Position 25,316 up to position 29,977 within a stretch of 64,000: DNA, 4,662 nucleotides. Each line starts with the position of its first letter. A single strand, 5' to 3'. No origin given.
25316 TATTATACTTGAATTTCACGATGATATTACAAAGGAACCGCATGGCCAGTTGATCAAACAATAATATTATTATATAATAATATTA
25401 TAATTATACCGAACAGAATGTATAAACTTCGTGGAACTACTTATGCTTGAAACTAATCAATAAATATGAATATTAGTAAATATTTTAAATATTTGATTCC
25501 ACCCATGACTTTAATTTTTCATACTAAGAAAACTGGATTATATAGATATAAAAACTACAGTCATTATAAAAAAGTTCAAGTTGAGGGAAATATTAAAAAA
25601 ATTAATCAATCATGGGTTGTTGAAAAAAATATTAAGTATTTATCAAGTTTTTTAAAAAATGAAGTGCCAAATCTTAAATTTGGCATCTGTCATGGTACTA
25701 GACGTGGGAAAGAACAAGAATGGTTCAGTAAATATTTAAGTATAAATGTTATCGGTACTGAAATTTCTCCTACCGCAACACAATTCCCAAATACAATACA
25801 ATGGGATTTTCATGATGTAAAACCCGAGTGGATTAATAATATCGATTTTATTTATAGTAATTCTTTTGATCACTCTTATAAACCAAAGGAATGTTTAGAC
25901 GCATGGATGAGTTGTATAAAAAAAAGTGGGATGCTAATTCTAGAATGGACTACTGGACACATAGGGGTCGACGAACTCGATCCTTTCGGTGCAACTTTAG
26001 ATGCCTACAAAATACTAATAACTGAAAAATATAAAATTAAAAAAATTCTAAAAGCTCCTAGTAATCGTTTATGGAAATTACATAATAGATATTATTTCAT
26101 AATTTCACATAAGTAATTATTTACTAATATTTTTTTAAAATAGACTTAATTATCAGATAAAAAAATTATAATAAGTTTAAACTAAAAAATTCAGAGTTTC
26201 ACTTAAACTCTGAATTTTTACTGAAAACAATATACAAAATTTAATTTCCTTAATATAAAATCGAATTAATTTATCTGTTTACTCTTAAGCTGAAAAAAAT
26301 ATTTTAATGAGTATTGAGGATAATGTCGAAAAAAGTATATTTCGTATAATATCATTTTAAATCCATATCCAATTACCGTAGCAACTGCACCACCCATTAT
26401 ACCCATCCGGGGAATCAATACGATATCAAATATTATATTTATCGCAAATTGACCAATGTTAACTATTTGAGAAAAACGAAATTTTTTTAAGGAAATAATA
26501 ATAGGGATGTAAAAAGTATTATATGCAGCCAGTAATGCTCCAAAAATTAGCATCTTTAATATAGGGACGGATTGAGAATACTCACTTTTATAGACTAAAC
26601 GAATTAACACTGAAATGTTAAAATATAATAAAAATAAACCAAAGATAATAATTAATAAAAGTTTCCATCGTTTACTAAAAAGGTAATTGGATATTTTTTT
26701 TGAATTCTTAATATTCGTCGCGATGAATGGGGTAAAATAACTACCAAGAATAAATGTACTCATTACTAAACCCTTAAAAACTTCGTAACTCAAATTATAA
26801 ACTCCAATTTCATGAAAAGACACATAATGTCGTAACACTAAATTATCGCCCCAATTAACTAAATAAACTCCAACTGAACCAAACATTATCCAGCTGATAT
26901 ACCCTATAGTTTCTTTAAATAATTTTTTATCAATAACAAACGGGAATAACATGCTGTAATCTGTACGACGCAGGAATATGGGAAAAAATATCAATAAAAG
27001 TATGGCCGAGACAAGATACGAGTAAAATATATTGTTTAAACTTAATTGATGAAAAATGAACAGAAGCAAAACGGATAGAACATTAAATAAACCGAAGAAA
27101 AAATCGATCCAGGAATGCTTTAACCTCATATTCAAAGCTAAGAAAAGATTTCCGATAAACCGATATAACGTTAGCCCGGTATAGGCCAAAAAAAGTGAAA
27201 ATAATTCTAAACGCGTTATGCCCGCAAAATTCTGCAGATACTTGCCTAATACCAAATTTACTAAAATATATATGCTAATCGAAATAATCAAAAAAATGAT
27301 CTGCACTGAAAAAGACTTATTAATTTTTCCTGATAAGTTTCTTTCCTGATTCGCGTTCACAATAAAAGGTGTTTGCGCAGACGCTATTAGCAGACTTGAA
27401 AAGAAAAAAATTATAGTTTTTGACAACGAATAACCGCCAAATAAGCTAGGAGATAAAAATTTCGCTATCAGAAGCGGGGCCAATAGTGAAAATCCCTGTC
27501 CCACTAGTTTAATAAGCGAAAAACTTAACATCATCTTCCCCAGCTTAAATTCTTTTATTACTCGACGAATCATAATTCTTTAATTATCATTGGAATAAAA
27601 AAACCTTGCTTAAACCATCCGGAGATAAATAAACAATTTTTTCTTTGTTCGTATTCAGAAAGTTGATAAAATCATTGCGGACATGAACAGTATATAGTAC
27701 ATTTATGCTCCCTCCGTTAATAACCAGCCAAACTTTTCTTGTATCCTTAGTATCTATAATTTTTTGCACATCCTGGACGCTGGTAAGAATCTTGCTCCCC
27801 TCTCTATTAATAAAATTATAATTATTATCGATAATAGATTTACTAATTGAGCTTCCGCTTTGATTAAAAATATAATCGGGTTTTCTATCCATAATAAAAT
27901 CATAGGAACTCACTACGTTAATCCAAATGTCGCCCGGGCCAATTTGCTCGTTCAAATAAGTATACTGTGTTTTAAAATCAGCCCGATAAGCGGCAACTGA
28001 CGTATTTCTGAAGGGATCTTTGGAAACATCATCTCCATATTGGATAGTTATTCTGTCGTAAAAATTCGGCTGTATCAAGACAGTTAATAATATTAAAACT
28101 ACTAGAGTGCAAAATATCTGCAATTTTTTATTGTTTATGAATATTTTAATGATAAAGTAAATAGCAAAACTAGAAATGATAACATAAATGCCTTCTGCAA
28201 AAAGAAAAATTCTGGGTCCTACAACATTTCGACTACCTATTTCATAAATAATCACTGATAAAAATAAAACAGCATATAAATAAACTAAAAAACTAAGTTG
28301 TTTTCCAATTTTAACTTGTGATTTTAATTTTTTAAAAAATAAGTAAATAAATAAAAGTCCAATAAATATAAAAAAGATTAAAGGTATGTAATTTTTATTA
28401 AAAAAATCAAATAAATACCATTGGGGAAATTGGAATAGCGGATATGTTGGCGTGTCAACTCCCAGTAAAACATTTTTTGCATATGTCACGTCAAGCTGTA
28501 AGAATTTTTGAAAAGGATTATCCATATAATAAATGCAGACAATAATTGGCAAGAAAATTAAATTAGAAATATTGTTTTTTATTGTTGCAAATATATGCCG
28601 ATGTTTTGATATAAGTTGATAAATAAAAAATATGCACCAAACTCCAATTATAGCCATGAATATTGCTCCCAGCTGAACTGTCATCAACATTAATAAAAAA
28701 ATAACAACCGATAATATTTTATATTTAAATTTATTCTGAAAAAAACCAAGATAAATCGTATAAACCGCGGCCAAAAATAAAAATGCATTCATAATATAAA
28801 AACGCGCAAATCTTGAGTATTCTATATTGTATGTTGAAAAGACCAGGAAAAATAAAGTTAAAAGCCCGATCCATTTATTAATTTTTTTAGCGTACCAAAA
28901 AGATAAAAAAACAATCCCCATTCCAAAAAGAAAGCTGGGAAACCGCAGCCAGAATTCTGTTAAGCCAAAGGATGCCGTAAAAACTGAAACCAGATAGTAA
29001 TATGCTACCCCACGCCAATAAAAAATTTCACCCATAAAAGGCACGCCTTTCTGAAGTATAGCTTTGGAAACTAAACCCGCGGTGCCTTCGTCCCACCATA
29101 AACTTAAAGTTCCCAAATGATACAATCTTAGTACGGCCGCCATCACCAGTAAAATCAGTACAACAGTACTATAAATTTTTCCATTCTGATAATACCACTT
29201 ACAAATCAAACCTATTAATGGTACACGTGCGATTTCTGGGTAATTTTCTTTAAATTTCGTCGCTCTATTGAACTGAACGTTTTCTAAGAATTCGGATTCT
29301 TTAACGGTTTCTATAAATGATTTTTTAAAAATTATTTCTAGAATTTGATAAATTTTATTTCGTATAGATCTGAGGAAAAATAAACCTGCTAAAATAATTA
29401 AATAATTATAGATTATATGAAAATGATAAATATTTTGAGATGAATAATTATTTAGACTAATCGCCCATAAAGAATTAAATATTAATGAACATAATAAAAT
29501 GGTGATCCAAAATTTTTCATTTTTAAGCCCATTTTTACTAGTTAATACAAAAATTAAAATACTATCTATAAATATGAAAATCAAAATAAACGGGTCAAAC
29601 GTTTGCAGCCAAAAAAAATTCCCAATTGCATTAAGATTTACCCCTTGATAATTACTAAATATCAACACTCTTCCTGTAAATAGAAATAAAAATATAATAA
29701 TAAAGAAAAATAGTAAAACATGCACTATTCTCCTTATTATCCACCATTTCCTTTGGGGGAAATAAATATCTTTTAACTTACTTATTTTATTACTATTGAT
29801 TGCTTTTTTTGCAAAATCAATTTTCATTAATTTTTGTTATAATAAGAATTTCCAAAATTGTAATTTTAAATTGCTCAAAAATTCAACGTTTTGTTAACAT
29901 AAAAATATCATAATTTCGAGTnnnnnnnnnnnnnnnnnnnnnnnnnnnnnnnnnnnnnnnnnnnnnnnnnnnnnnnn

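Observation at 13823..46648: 33-kb locus built for polyprenyl-phosphate-sugar-dependent extracytoplasmic glycosylation (3 DPM1-like GT2 + GtrA + 4 GT-C-like proteins + 2 flippases + ~10 GT4)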

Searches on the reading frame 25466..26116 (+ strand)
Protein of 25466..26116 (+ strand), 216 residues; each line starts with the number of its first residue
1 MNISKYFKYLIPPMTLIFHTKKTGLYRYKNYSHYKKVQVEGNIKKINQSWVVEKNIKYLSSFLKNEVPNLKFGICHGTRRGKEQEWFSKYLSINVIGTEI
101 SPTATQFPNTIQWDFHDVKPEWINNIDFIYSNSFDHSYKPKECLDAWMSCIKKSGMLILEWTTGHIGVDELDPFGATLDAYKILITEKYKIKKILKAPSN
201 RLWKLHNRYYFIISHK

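Call 4: search_protein_families(library=pfam, proteins=[window:25466-26116:+], max_evalue=0.01)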
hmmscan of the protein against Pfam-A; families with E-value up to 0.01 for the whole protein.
window:25466-26116:+ (216 aa): 0 families

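Call 10: search_protein_families(library=pfam, proteins=[window:25466-26116:+], max_evalue=10)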
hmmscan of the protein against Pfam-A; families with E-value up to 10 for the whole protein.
window:25466-26116:+ (216 aa): 1 family
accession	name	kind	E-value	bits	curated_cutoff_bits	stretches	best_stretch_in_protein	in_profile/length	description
PF08241.18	Methyltransf_11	-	0.014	16.4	21.2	1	77-159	4-95/95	Methyltransferase domain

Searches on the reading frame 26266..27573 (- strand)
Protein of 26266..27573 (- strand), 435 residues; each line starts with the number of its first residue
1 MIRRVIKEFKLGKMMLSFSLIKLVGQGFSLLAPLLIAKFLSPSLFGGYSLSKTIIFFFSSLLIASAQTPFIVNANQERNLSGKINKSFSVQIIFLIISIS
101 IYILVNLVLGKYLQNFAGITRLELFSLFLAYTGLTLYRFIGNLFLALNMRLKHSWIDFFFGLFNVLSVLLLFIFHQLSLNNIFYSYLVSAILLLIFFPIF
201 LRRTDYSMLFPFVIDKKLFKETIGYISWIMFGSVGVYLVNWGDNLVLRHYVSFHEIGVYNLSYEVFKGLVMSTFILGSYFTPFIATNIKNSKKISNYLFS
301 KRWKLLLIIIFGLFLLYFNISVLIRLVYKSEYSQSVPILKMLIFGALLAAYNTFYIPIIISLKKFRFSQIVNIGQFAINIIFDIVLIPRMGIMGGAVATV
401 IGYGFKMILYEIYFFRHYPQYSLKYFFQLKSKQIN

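Call 4: search_protein_families(library=pfam, proteins=[window:26266-27573:-], max_evalue=0.01)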
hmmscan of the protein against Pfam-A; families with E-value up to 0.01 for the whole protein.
window:26266-27573:- (435 aa): 2 families
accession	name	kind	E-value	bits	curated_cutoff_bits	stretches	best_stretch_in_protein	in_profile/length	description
PF01943.22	Polysacc_synt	-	4.7e-08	33.2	28.2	1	13-269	3-254/274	Polysaccharide biosynthesis protein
PF13440.11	Polysacc_synt_3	-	7.2e-06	25.9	23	1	36-337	2-293/293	Polysaccharide biosynthesis protein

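Call 70: search_protein_families(library=ncbifam, proteins=[window:26266-27573:-], max_evalue=0.00001)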
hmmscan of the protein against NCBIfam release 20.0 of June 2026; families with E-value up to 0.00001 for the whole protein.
window:26266-27573:- (435 aa): 0 families

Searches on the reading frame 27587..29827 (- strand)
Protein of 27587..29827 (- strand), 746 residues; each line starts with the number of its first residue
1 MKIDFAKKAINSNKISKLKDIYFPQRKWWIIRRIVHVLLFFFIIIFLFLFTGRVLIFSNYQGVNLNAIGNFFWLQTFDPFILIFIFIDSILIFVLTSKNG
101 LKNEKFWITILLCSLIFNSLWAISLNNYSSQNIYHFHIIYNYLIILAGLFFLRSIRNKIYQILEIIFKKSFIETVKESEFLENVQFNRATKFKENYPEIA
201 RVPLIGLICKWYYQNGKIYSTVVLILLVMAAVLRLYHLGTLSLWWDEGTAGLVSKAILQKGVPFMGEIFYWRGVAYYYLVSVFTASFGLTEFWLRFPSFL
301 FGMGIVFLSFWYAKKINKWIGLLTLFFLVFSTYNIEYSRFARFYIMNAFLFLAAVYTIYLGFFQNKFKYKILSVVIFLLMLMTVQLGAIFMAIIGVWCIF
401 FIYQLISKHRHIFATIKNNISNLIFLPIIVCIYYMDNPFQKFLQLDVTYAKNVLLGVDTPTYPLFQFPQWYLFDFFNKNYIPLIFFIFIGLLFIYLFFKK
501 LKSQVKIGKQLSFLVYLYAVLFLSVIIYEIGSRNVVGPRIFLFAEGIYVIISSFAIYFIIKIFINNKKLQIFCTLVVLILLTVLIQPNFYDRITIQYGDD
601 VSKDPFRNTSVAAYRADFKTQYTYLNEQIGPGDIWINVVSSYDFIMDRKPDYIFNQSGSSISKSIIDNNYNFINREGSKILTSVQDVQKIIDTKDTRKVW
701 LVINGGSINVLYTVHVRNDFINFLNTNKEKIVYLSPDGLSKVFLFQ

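Call 4: search_protein_families(library=pfam, proteins=[window:27587-29827:-], max_evalue=0.01)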
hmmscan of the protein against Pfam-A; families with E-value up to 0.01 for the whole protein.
window:27587-29827:- (746 aa): 0 families

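Call 10: search_protein_families(library=pfam, proteins=[window:27587-29827:-], max_evalue=10)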
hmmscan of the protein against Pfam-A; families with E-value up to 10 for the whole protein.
window:27587-29827:- (746 aa): 1 family
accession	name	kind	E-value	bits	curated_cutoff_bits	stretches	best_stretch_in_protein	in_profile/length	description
PF07661.19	MORN_2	-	0.1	13.3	29.6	1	208-221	4-17/22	MORN repeat variant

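Call 11: search_protein_families(library=ncbifam, proteins=[window:27587-29827:-], max_evalue=1)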
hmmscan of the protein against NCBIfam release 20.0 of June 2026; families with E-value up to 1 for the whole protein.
window:27587-29827:- (746 aa): 2 families
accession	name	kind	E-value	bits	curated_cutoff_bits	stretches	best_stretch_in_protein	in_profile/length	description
TIGR03663.1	TIGR03663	subfamily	6.3e-08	32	126.25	1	222-437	3-225/435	flippase activity-associated protein Agl23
NF003263.0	PRK04235.1-1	equivalog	0.14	11.4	237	1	652-714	43-109/219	hypothetical protein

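Call 13: search_solved_structures(query=window:27587-29827:-, max_evalue=10)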
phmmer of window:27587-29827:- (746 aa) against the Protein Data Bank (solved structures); distinct sequences matched with E-value up to 10: 0.

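Call 30: find_homologous_proteins(query=window:27587-29827:-)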
Query window:27587-29827:- (746 aa): 40 proteins with E <= 0.001 among 8000 candidates.
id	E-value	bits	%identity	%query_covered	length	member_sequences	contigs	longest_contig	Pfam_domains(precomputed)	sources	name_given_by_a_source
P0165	0.0e+0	1634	100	100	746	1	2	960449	-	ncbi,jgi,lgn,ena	ncbi:MAG: hypothetical protein WCV50_00080 [Patescibacteria group bacterium]|jgi:4-amino-4-deoxy-L-a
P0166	7.8e-160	552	49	75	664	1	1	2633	-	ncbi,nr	ncbi:glycosyltransferase family 39 protein, partial [bacterium]|nr:glycosyltransferase family 39 pro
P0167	4.0e-157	543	45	82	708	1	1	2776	-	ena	-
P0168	1.2e-154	535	45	77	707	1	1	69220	-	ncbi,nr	ncbi:Dolichyl-phosphate-mannose-protein mannosyltransferase [uncultured archaeon]|nr:Dolichyl-phosph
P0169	4.3e-149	516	46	75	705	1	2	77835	PF13231.13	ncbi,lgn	-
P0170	2.0e-145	504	48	72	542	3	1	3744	-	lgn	-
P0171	3.0e-144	500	45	76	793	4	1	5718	-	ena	-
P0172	8.3e-142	492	46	75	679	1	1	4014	PF13231.13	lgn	-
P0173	1.1e-140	489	44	77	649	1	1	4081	-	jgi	jgi:4-amino-4-deoxy-L-arabinose transferase-like glycosyltransferase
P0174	2.6e-140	487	45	74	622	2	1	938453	PF13231.13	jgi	jgi:4-amino-4-deoxy-L-arabinose transferase-like glycosyltransferase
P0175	4.8e-140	486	47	73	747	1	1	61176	PF13231.13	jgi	jgi:hypothetical protein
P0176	3.6e-138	480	43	75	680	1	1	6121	PF13231.13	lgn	-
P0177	3.0e-137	477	42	76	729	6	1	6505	-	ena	-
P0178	1.8e-136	475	45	77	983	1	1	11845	-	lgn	-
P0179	1.0e-135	472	42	77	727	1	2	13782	-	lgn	-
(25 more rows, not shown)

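Call 71: search_protein_families(library=pfam, alignment_id=A3, max_evalue=0.001)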
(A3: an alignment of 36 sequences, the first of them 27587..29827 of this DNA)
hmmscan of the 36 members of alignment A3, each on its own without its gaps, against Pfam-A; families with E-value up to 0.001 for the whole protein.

A. member 1, window:27587-29827:- (746 aa): 0 families

B. families by the number of members that match (of 36 scanned): 1 family
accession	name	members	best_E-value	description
PF13231.12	PMT_2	19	9.2e-08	Dolichyl-phosphate-mannose-protein mannosyltransferase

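Call 73: search_solved_structures(query=A3, max_evalue=10)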
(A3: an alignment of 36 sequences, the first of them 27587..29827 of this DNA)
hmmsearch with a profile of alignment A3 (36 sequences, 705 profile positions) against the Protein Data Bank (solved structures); distinct sequences matched with E-value up to 10: 1.
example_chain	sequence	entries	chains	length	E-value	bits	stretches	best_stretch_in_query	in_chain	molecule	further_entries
1tlj_A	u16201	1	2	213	1.3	10.6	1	639-667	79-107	Hypothetical UPF0130 protein SSO0622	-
